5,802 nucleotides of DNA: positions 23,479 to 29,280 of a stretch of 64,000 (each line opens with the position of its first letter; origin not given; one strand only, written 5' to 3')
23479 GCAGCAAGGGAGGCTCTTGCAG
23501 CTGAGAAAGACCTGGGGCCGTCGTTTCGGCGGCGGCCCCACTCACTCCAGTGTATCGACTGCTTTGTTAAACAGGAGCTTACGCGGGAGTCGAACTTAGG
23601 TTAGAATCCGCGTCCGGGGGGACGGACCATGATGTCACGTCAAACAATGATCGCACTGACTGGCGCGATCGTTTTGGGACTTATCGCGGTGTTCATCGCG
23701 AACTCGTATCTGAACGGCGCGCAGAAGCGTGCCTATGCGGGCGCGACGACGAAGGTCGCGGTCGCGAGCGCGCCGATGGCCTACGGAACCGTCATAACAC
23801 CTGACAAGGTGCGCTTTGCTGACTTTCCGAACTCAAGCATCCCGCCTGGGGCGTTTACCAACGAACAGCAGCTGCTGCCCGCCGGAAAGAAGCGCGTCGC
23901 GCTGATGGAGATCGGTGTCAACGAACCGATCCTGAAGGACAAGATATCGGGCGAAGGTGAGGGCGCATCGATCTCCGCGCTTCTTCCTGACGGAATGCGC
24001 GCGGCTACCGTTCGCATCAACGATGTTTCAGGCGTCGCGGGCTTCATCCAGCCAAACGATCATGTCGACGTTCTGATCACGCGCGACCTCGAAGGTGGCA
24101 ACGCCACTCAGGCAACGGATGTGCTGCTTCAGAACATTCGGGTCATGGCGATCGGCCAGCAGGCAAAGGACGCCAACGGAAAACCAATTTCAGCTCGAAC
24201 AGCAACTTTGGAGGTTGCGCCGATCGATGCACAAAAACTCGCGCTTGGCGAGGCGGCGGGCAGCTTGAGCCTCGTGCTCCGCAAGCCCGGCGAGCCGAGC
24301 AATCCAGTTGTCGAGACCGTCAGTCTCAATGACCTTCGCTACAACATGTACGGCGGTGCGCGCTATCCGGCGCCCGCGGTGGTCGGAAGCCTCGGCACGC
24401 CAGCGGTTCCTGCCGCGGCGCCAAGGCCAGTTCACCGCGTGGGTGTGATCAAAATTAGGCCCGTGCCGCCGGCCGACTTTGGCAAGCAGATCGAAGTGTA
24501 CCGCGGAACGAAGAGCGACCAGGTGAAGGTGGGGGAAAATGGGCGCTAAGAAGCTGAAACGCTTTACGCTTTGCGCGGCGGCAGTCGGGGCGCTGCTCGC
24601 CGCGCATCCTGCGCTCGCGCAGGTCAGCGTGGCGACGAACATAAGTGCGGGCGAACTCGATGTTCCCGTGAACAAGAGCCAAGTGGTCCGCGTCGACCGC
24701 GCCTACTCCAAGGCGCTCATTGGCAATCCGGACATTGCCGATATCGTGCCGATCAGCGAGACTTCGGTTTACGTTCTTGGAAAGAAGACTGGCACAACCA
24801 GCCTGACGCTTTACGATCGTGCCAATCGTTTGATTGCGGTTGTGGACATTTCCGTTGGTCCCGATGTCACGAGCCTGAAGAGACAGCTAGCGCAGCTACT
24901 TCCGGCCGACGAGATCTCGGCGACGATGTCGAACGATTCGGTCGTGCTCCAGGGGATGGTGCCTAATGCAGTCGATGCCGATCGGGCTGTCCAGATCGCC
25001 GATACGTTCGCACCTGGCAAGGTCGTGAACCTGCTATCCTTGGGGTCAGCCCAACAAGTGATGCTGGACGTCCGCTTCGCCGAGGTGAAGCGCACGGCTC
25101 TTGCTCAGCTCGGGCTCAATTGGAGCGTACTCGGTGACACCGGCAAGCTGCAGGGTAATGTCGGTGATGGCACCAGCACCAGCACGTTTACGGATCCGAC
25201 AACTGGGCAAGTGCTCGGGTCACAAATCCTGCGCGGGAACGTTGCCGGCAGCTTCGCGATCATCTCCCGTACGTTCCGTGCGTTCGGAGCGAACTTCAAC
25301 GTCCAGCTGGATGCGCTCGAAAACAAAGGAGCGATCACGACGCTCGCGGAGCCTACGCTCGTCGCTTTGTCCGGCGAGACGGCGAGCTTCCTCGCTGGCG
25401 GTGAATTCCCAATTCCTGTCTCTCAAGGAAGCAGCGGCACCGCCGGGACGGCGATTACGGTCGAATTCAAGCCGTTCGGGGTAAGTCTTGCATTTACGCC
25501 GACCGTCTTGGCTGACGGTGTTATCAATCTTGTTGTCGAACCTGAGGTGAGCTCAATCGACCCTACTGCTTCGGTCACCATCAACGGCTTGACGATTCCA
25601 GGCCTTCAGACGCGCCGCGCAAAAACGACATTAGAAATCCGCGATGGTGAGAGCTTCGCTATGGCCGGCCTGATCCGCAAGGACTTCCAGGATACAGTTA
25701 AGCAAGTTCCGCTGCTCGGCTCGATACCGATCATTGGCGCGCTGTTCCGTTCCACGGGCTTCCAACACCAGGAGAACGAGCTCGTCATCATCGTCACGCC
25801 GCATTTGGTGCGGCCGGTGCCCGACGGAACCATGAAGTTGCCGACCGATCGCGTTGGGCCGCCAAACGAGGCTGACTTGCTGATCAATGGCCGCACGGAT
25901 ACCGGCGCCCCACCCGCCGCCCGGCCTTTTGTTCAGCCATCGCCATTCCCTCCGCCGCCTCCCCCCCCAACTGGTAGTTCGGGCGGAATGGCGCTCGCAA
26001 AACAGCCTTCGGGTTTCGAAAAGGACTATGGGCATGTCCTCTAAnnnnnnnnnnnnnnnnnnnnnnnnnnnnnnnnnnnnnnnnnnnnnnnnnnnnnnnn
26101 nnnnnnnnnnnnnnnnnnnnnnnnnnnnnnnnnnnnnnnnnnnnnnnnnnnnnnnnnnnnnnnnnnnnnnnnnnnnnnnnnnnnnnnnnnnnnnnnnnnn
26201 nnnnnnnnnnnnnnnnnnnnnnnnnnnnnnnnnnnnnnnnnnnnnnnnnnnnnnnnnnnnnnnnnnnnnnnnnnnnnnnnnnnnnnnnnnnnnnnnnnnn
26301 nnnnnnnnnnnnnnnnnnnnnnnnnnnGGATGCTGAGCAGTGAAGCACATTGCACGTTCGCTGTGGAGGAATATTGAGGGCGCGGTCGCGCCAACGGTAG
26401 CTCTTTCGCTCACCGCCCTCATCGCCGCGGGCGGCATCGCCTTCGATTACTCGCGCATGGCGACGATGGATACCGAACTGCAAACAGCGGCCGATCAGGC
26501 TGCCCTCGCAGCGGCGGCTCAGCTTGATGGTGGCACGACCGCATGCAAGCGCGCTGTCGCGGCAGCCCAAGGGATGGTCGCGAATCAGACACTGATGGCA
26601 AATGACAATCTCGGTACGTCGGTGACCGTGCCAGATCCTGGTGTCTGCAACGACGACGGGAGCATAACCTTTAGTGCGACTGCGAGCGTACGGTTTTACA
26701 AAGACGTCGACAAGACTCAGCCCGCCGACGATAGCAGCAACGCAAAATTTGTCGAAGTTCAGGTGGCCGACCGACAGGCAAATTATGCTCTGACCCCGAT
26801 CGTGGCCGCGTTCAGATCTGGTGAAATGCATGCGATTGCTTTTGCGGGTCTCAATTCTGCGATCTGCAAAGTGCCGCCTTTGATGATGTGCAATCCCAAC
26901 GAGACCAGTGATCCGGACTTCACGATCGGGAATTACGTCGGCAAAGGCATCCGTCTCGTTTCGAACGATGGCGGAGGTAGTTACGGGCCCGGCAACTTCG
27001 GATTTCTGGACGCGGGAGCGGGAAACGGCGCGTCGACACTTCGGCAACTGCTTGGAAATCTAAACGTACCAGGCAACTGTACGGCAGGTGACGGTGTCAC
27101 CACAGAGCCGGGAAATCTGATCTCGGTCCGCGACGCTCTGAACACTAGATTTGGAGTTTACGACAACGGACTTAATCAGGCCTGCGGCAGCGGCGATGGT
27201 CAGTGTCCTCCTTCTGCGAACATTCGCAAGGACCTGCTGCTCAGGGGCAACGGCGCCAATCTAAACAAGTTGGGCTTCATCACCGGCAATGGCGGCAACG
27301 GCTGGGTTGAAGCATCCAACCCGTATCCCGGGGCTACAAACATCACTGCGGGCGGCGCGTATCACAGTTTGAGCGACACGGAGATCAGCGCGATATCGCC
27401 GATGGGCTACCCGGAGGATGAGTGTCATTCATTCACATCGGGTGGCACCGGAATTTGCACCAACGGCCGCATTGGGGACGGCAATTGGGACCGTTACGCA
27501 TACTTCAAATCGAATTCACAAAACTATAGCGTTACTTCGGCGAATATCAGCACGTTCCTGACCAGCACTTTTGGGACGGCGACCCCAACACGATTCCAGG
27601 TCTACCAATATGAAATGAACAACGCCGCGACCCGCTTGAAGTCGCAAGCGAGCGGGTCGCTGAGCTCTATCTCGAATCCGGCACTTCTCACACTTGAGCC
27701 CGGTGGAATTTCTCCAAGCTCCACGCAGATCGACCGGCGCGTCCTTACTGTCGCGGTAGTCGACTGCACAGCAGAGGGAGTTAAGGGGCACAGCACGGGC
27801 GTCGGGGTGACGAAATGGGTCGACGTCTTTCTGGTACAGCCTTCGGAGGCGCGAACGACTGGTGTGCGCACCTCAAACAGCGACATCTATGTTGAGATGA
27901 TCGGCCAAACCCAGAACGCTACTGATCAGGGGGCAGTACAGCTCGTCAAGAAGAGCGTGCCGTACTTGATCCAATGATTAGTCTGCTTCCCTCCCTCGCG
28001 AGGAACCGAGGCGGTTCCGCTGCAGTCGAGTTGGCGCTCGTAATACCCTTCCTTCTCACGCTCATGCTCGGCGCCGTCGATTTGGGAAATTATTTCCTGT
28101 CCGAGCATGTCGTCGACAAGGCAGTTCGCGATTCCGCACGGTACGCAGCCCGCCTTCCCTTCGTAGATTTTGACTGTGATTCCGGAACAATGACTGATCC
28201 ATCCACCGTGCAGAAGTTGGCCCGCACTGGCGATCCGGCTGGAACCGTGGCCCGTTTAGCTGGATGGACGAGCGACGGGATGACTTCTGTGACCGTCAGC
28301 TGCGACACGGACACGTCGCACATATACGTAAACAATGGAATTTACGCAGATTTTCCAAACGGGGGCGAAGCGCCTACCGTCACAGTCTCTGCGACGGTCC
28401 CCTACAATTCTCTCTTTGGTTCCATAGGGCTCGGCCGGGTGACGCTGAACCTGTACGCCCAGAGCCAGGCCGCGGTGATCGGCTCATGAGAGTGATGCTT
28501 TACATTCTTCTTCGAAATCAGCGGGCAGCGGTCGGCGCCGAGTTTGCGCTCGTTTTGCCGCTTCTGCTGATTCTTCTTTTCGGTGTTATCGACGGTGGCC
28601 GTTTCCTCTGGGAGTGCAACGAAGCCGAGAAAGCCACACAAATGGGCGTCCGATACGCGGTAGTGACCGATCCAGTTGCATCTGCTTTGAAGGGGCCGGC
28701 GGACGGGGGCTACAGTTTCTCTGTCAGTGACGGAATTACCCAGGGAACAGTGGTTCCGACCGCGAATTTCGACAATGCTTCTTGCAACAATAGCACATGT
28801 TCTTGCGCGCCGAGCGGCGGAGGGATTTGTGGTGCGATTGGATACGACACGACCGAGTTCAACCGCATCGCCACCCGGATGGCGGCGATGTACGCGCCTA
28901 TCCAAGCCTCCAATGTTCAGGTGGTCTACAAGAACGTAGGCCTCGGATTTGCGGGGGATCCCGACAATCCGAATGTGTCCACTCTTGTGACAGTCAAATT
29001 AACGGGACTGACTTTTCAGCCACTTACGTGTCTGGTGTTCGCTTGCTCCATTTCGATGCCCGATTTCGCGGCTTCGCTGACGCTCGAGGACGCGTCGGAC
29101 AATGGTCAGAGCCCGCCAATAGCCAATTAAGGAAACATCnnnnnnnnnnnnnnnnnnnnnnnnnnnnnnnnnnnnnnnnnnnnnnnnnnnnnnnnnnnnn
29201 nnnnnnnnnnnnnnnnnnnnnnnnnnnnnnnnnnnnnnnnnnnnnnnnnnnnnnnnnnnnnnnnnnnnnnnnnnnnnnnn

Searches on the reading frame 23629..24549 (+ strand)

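Call 12: search_protein_families(library=pfam, proteins=[window:23629-24549:+])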
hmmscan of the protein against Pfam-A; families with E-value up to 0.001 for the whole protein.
window:23629-24549:+ (306 aa): 3 families
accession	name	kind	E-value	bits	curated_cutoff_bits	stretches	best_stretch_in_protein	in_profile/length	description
PF16976.10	RcpC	-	3.1e-31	108.1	28.8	1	115-218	3-114/114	Flp pilus assembly protein RcpC/CpaB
PF08666.17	SAF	-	1.2e-06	29.4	21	1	42-106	2-62/63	SAF domain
PF13144.11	ChapFlgA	-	0.00056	20.4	23.8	0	42-106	2-60/122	Chaperone for flagella basal body P-ring formation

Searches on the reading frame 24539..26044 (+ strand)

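Call 12: search_protein_families(library=pfam, proteins=[window:24539-26044:+])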
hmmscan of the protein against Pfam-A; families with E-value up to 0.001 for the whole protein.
window:24539-26044:+ (501 aa): 3 families
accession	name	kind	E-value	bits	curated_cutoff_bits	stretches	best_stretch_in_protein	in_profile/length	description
PF00263.26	Secretin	-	1.7e-48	164.8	27.5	1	259-425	1-169/169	Bacterial type II and III secretion system protein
PF13629.12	T2SS-T3SS_pil_N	-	6e-20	71.2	23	1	37-106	2-71/72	Pilus formation protein N terminal region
PF04972.22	BON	-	1.7e-06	28.6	27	1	113-168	5-67/69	BON domain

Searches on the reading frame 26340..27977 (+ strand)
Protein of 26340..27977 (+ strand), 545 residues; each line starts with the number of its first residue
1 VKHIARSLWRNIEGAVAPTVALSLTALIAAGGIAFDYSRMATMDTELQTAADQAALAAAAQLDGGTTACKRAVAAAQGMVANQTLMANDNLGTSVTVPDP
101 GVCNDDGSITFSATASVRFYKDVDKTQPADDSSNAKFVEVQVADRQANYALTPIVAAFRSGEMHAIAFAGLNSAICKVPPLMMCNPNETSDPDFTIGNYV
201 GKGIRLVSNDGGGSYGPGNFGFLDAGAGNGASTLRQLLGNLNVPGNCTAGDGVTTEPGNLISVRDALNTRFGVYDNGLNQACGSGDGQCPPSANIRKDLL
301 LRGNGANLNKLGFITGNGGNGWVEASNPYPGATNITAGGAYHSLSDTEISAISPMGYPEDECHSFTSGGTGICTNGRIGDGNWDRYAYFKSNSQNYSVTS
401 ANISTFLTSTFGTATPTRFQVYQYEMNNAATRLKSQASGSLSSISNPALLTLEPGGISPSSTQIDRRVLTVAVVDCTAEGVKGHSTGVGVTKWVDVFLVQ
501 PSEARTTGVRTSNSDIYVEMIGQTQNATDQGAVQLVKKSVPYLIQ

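Call 12: search_protein_families(library=pfam, proteins=[window:26340-27977:+])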
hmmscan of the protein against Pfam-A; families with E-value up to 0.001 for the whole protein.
window:26340-27977:+ (545 aa): 1 family
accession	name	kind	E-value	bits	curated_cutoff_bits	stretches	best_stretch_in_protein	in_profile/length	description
PF13400.11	Tad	-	1.5e-07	32.1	22.3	1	14-61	1-47/47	Putative Flp pilus-assembly TadE/G-like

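Call 77: search_protein_families(library=pfam, proteins=[window:26340-27977:+], max_evalue=0.001)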
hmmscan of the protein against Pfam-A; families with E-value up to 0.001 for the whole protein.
window:26340-27977:+ (545 aa): 1 family
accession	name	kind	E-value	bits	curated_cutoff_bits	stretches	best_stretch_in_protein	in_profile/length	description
PF13400.11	Tad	-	1.5e-07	32.1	22.3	1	14-61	1-47/47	Putative Flp pilus-assembly TadE/G-like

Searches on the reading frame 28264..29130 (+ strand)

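Call 12: search_protein_families(library=pfam, proteins=[window:28264-29130:+])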
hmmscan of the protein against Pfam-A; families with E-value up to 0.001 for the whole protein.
window:28264-29130:+ (288 aa): 1 family
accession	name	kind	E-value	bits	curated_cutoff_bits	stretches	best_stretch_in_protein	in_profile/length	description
PF07811.17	TadE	-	1.6e-10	41.4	22.9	1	92-130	5-43/43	TadE-like protein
